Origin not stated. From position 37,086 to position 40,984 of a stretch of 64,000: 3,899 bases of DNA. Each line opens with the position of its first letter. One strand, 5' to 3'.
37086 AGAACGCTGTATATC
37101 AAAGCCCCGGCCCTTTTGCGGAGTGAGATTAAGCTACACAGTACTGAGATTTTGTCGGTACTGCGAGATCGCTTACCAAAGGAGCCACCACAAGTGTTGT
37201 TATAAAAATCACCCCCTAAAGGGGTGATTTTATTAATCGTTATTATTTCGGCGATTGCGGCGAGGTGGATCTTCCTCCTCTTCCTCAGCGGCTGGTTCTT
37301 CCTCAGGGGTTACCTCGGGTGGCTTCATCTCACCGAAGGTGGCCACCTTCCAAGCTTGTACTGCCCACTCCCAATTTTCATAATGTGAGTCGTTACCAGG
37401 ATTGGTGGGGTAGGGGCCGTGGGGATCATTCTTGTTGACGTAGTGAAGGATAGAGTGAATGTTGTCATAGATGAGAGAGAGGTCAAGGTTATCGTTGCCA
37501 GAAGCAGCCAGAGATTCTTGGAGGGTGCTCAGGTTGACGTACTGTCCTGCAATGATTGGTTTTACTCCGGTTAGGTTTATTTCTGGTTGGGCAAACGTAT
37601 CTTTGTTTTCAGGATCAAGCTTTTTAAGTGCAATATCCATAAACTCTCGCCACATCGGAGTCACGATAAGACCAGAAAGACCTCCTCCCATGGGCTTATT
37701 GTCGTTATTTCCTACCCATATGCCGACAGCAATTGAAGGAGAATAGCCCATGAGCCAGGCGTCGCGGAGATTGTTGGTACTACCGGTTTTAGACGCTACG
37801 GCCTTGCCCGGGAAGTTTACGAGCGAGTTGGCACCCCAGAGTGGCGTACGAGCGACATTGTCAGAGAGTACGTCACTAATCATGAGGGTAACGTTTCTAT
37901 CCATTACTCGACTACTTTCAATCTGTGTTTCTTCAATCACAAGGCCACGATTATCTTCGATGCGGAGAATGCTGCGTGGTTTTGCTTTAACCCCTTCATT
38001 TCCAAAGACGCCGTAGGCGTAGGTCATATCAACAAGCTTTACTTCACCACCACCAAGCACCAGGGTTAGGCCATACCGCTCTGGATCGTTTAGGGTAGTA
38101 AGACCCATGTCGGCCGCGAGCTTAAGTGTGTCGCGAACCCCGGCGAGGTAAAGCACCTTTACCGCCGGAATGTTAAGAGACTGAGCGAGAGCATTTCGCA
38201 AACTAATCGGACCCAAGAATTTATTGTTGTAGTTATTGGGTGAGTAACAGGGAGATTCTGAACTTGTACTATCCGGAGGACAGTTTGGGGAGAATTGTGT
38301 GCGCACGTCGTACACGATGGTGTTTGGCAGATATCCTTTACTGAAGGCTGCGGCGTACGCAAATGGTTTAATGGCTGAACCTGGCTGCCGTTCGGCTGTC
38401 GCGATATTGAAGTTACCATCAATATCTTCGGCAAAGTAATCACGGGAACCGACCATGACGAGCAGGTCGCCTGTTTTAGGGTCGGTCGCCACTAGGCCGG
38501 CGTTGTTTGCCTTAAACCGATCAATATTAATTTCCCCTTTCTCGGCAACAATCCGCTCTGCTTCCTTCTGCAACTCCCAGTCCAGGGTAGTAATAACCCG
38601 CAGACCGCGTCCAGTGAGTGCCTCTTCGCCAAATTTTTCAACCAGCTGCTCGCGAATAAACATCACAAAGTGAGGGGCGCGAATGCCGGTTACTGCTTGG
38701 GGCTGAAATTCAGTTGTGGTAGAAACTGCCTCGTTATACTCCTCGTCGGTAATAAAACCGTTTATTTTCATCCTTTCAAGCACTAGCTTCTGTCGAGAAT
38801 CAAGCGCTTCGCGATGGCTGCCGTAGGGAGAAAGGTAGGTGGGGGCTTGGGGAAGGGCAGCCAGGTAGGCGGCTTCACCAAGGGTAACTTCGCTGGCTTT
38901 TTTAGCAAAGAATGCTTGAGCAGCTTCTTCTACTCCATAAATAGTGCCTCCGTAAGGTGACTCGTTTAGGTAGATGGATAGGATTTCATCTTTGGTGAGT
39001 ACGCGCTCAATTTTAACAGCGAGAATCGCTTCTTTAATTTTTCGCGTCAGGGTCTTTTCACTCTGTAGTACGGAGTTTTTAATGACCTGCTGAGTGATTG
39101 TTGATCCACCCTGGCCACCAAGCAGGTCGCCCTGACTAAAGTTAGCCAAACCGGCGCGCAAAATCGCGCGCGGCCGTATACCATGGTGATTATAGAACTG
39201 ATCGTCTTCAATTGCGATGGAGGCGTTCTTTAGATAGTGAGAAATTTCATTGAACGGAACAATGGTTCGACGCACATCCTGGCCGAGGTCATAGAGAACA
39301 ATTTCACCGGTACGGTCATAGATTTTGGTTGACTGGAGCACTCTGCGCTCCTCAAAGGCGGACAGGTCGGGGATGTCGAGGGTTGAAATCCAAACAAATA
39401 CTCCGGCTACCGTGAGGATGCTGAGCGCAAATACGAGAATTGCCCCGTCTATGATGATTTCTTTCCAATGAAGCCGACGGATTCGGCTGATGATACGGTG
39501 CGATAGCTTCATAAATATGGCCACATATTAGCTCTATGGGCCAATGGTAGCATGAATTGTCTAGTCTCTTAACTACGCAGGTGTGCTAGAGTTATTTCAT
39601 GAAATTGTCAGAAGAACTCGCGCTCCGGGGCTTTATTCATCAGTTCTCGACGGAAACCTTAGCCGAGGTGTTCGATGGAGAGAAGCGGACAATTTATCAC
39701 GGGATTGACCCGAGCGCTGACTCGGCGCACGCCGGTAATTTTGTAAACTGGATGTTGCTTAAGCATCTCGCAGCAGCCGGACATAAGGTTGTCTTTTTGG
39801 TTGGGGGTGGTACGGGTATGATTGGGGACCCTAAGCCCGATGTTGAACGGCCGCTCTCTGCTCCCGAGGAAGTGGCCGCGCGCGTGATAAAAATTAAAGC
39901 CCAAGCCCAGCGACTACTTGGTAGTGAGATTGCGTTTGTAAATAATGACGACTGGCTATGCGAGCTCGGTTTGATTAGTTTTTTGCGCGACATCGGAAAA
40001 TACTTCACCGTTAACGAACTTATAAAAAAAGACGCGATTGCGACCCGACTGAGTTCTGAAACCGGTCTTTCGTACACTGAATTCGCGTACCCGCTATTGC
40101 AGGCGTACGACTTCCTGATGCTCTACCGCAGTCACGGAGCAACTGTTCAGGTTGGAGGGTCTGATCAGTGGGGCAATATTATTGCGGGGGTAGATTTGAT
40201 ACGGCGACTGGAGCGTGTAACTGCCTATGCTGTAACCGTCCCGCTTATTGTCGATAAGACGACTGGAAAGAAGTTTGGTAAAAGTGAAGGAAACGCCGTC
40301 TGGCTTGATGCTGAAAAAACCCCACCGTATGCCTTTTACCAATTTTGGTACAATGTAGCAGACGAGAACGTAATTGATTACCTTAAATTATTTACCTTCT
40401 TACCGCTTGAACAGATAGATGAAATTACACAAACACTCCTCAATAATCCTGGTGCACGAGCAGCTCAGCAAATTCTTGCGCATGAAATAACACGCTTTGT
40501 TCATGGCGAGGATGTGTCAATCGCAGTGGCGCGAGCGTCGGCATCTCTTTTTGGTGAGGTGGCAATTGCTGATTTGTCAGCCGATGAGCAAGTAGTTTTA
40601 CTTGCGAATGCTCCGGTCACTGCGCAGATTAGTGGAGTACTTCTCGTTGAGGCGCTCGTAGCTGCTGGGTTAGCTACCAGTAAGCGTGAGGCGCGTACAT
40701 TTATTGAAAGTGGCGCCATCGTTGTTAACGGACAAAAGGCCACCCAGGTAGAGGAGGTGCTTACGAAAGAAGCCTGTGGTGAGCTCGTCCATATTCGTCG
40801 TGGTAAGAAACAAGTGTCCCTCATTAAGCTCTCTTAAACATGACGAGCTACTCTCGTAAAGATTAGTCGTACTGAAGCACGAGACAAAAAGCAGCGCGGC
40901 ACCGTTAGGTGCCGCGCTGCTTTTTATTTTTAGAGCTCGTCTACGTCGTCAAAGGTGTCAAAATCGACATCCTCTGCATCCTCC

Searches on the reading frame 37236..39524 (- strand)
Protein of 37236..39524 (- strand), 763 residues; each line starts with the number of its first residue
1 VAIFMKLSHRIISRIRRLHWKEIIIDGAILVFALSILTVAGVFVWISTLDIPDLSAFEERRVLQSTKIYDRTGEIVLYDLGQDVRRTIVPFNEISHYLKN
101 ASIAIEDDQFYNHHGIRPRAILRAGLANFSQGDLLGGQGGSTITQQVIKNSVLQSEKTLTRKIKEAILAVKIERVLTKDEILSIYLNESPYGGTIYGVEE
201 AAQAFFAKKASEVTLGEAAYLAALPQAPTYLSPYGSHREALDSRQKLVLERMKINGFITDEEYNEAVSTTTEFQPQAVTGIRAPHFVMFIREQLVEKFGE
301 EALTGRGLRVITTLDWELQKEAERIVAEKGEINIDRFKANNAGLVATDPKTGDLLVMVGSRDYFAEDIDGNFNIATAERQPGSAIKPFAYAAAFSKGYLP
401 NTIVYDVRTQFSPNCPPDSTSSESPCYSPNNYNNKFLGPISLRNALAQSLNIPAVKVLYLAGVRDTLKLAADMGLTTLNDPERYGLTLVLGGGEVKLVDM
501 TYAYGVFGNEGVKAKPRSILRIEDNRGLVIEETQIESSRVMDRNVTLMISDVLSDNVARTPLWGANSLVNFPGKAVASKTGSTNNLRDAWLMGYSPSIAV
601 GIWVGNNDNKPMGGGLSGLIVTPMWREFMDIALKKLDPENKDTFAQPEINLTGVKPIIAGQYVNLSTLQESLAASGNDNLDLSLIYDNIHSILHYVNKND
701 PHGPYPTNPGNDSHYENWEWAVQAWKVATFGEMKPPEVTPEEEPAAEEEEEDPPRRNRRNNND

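Call 58: search_protein_families(library=pfam, proteins=[window:37236-39524:-], max_evalue=0.0001)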
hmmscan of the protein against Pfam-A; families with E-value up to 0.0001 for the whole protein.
window:37236-39524:- (763 aa): 2 families
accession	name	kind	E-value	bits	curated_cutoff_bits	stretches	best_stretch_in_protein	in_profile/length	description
PF00912.28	Transgly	-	1.5e-58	197.6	27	1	78-253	6-178/178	Transglycosylase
PF00905.27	Transpeptidase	-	4.8e-16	59.3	22.1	1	344-616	3-289/299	Penicillin binding protein transpeptidase domain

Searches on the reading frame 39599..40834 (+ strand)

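Call 58: search_protein_families(library=pfam, proteins=[window:39599-40834:+], max_evalue=0.0001)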
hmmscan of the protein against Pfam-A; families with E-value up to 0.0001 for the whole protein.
window:39599-40834:+ (412 aa): 3 families
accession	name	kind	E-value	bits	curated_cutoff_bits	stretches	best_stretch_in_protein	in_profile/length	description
PF00579.31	tRNA-synt_1b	-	6.4e-76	255.9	21.1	1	29-318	5-291/292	tRNA synthetases class I (W and Y)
PF22421.1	SYY_C-terminal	-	4.3e-16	59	27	1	345-409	17-83/83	Tyrosine--tRNA ligase SYY-like C-terminal domain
PF01479.30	S4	-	5.3e-08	32.9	22.8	1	350-386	4-40/48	S4 domain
